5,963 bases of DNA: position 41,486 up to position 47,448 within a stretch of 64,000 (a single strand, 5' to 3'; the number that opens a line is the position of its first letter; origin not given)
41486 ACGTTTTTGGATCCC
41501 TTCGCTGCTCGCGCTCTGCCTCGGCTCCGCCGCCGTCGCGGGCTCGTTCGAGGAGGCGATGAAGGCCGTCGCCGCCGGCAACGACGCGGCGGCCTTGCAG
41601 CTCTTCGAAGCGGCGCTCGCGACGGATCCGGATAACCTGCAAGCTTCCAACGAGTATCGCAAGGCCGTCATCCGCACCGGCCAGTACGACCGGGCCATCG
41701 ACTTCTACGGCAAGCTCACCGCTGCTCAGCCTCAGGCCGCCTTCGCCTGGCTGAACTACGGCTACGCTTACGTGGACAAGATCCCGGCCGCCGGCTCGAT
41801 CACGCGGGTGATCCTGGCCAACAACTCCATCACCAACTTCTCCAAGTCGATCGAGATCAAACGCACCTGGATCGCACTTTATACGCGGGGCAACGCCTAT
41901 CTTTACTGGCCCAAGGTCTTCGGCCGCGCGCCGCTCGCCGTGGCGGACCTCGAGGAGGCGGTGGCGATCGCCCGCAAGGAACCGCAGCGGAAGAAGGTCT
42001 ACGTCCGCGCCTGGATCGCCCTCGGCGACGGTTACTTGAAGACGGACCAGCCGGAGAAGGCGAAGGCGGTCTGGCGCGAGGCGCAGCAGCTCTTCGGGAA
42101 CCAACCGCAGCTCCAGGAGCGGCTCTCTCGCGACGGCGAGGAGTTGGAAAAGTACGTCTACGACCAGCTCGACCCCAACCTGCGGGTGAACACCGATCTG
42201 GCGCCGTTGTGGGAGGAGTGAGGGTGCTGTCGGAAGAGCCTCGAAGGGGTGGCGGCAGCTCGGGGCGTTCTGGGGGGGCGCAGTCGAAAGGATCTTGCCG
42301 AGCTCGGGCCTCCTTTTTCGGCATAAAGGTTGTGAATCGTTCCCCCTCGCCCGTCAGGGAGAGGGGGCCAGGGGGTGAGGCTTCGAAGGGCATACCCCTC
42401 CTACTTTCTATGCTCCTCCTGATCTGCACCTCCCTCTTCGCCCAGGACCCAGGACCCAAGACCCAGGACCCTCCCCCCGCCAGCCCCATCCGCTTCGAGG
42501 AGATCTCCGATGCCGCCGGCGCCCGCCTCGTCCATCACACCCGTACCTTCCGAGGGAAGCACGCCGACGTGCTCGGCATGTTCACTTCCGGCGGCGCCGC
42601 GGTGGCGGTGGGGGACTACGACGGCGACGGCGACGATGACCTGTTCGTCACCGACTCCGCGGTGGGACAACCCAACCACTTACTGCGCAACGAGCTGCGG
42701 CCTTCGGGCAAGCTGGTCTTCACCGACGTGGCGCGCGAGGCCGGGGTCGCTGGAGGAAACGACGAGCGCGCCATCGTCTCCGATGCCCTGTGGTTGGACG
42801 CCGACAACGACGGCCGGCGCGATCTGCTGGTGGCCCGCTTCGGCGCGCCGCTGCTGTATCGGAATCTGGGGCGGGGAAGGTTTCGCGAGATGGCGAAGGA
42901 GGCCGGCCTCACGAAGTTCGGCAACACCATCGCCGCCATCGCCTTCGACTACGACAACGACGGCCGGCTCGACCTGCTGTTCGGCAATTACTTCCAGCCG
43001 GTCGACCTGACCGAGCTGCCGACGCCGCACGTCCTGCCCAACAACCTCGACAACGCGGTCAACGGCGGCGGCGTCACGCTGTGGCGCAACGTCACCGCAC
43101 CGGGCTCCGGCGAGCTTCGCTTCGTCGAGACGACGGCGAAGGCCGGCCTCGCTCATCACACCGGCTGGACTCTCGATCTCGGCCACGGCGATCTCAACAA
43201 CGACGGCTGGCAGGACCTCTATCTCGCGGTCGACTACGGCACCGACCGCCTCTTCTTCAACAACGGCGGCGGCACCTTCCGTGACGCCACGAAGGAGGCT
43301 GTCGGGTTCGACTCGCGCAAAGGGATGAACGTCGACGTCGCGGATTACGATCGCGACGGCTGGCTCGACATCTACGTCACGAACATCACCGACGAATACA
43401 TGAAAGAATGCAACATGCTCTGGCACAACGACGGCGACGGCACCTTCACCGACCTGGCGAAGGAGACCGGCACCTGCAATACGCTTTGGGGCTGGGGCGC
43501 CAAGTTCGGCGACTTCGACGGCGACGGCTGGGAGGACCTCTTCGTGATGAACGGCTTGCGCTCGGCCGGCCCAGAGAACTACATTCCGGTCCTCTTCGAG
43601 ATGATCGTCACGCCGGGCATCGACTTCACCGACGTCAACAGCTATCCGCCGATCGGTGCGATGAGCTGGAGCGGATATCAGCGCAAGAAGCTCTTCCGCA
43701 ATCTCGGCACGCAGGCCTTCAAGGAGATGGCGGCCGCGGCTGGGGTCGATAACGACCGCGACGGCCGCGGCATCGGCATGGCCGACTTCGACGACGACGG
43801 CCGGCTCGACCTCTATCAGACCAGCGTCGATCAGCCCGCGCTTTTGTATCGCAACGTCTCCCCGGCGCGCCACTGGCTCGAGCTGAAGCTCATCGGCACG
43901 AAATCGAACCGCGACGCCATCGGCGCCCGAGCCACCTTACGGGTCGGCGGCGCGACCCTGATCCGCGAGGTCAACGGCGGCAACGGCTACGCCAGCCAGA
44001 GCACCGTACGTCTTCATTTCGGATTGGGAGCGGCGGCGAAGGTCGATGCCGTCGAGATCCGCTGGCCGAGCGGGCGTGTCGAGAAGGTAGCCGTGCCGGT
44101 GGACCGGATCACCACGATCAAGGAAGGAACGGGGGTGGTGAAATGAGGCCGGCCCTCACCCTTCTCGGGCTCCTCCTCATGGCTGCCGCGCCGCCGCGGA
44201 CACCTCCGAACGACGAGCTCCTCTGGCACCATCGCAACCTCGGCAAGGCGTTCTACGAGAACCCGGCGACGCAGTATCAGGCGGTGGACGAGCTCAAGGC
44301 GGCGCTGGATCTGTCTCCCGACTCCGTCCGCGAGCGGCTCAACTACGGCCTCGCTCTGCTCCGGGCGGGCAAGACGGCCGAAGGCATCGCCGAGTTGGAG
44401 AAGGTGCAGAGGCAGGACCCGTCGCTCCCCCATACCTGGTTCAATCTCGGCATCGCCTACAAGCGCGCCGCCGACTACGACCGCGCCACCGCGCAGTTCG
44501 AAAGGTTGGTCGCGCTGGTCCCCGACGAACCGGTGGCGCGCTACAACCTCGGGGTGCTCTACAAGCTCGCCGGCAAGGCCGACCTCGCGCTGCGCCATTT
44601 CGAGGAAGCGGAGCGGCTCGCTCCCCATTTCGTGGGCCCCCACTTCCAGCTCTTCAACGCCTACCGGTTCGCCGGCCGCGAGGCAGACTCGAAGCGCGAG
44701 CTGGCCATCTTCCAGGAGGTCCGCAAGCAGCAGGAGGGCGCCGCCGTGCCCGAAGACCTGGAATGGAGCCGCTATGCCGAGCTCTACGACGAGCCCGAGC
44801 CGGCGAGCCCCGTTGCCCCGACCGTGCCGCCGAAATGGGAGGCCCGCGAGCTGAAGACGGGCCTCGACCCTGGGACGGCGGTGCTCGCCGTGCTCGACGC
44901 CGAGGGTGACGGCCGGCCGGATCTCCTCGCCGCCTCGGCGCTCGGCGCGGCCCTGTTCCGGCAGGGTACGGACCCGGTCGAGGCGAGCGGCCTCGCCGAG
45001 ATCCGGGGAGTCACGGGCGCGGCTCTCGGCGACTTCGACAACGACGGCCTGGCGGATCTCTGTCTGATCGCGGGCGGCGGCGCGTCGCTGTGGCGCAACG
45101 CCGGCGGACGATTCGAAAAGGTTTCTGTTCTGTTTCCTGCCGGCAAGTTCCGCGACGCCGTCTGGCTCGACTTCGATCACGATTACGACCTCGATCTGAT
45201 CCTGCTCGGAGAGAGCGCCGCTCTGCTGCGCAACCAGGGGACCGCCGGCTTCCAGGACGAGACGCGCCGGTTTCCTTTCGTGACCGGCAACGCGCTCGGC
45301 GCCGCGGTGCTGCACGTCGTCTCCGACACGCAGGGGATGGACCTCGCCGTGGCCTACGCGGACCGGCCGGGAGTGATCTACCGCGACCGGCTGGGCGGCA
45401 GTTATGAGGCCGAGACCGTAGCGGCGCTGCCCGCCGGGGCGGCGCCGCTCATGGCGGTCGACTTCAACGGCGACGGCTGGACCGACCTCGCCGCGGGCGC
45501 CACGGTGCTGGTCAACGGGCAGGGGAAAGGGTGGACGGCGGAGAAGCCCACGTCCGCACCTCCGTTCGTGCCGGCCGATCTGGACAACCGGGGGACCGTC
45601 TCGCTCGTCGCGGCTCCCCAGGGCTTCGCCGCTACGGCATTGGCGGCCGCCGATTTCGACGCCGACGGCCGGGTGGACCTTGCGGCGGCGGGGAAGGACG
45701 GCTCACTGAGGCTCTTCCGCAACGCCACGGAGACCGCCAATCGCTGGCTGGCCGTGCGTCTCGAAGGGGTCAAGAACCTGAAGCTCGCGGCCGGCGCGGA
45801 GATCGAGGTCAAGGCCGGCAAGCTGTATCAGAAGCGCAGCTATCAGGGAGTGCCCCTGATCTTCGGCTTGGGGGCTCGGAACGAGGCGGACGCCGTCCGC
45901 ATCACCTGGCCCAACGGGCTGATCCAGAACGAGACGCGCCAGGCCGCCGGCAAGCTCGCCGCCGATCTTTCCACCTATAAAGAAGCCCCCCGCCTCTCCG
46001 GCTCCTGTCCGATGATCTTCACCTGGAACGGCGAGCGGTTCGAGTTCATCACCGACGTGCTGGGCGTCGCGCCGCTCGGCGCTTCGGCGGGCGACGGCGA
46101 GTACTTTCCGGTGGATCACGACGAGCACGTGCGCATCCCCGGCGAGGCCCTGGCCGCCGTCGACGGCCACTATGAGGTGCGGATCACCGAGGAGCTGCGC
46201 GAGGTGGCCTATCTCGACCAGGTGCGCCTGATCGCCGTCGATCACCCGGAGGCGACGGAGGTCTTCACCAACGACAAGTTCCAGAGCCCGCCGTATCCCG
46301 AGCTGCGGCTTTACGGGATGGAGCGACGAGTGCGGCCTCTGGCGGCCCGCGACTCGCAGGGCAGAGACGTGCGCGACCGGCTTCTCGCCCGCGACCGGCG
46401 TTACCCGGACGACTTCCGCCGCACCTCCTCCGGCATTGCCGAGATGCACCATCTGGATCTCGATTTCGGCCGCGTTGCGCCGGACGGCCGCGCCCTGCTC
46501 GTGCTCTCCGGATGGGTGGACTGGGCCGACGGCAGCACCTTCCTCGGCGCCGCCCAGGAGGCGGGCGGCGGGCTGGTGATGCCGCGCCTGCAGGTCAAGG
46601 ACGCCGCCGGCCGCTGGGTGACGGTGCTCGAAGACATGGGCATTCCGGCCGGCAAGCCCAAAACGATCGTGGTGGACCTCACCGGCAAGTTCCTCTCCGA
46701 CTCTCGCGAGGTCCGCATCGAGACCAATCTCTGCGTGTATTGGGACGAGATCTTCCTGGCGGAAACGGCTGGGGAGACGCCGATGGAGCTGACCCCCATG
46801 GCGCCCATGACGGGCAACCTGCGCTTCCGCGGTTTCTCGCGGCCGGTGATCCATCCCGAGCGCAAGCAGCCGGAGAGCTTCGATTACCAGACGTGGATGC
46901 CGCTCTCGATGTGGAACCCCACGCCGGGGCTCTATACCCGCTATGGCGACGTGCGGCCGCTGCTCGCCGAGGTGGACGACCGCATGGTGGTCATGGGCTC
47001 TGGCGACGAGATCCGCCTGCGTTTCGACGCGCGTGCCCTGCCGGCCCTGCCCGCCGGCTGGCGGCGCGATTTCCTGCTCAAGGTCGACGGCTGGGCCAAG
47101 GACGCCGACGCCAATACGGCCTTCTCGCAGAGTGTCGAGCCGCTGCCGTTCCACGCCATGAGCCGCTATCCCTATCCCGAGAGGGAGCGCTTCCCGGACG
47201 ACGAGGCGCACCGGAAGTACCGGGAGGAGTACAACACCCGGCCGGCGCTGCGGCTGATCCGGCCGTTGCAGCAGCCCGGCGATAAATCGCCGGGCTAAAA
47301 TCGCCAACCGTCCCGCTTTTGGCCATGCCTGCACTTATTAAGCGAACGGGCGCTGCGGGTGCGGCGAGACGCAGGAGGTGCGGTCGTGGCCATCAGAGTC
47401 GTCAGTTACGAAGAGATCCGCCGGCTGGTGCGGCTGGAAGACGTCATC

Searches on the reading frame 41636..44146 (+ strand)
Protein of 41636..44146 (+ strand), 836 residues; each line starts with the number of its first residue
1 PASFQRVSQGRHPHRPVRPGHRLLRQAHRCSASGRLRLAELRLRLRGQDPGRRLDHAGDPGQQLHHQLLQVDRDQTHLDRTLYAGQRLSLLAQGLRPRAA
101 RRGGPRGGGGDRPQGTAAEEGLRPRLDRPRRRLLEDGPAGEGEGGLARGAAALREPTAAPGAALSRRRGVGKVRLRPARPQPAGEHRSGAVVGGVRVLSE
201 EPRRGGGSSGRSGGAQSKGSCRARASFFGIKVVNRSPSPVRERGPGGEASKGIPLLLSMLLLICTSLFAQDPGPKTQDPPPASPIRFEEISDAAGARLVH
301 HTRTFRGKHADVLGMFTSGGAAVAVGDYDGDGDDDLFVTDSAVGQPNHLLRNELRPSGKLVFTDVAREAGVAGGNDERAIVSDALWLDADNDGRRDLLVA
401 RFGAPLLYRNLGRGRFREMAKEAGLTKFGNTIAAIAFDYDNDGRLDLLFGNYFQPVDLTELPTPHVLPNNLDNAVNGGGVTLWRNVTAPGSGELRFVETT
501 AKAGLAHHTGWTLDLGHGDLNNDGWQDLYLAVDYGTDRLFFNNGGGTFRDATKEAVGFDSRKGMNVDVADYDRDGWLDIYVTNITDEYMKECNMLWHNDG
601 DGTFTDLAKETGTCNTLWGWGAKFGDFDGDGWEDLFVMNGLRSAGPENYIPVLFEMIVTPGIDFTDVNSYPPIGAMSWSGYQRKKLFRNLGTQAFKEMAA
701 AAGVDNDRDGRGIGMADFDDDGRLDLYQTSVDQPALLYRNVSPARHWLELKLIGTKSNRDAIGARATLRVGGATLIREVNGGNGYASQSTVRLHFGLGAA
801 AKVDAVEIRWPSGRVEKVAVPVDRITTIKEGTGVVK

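Call 34: search_protein_families(library=pfam, proteins=[window:41636-44146:+], max_evalue=0.001)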
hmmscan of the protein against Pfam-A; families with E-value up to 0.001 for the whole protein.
window:41636-44146:+ (836 aa): 3 families
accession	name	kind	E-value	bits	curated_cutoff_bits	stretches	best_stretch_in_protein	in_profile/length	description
PF13517.12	FG-GAP_3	-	8.8e-46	154.8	26.9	5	519-581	1-61/61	FG-GAP-like repeat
PF07593.17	UnbV_ASPIC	-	4e-20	71.9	23.4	1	761-824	1-65/68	ASPIC and UnbV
PF01839.29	FG-GAP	-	9.4e-14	51.4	22.1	0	320-339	2-21/37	FG-GAP repeat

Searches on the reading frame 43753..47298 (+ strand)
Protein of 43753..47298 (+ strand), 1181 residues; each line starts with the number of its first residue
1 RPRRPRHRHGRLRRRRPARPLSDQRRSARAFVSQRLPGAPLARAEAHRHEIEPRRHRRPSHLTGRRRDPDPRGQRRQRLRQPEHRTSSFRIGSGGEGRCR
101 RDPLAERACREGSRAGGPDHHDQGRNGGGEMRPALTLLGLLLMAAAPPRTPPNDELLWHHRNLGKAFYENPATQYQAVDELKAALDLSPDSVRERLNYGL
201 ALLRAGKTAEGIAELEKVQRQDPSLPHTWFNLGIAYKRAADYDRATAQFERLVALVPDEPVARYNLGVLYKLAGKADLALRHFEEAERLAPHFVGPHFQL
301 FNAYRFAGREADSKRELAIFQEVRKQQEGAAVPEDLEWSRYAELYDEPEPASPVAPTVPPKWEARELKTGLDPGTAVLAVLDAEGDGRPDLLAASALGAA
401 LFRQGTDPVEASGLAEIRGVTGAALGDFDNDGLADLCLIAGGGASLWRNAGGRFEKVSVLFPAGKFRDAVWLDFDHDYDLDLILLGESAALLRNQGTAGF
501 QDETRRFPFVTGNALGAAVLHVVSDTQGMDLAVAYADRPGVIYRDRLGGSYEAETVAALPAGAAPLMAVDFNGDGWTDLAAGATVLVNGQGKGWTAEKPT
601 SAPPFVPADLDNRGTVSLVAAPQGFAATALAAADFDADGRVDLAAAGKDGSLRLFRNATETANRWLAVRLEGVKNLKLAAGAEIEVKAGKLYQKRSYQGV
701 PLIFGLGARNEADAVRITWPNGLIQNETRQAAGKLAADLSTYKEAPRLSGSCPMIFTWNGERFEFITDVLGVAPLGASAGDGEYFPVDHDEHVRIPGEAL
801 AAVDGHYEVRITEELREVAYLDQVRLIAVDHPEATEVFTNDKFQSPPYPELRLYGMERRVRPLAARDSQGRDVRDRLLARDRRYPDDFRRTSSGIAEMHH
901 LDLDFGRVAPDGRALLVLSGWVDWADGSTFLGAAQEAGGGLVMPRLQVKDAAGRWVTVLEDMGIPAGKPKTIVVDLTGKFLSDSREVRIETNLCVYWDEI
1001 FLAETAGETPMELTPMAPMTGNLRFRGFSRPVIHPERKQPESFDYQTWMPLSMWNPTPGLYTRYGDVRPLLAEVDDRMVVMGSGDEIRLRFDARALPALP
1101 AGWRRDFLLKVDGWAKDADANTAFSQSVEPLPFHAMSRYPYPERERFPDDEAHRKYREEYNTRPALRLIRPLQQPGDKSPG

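Call 34: search_protein_families(library=pfam, proteins=[window:43753-47298:+], max_evalue=0.001)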
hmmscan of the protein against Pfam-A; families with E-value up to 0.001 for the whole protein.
window:43753-47298:+ (1181 aa): 16 families
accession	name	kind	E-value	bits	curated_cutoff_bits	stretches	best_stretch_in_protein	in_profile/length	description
PF13517.12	FG-GAP_3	-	2.6e-18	66.8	26.9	2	427-483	1-60/61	FG-GAP-like repeat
PF13414.12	TPR_11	-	1.1e-11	44.6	26.8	0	241-272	9-40/42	TPR repeat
PF07719.23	TPR_2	-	1.1e-10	41.2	27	1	228-258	3-33/34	Tetratricopeptide repeat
PF13432.12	TPR_16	-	2.4e-10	41.1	32.7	2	231-291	2-62/65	Tetratricopeptide repeat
PF01839.29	FG-GAP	-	5.3e-10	39.4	22.1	1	567-594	6-35/37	FG-GAP repeat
PF14559.12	TPR_19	-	6.6e-10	39.6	25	0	176-224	9-57/68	Tetratricopeptide repeat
PF13431.12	TPR_17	-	8.9e-10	38.5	24.4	0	249-280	2-33/34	Tetratricopeptide repeat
PF13371.12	TPR_9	-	1.3e-09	38.4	35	1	234-291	3-60/73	Tetratricopeptide repeat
PF00515.34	TPR_1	-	3.5e-09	36.5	27.8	1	261-293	2-34/34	Tetratricopeptide repeat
PF13428.12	TPR_14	-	1.8e-07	31.6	23.5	1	227-268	2-43/44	Tetratricopeptide repeat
PF13181.12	TPR_8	-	1.9e-07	31.1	25.7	0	227-255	2-30/34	Tetratricopeptide repeat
PF13174.12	TPR_6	-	6e-07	30.1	26.3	0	229-258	3-32/33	Tetratricopeptide repeat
PF07593.17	UnbV_ASPIC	-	2.1e-06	27.9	23.4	1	679-734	1-65/68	ASPIC and UnbV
PF13424.12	TPR_12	-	2.4e-06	28.1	30.1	1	228-290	5-75/77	Tetratricopeptide repeat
PF23914.1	TPR_CcmH_CycH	-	5.6e-05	23.5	42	1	175-259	67-154/158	Cytochrome c-type biogenesis protein H TPR domain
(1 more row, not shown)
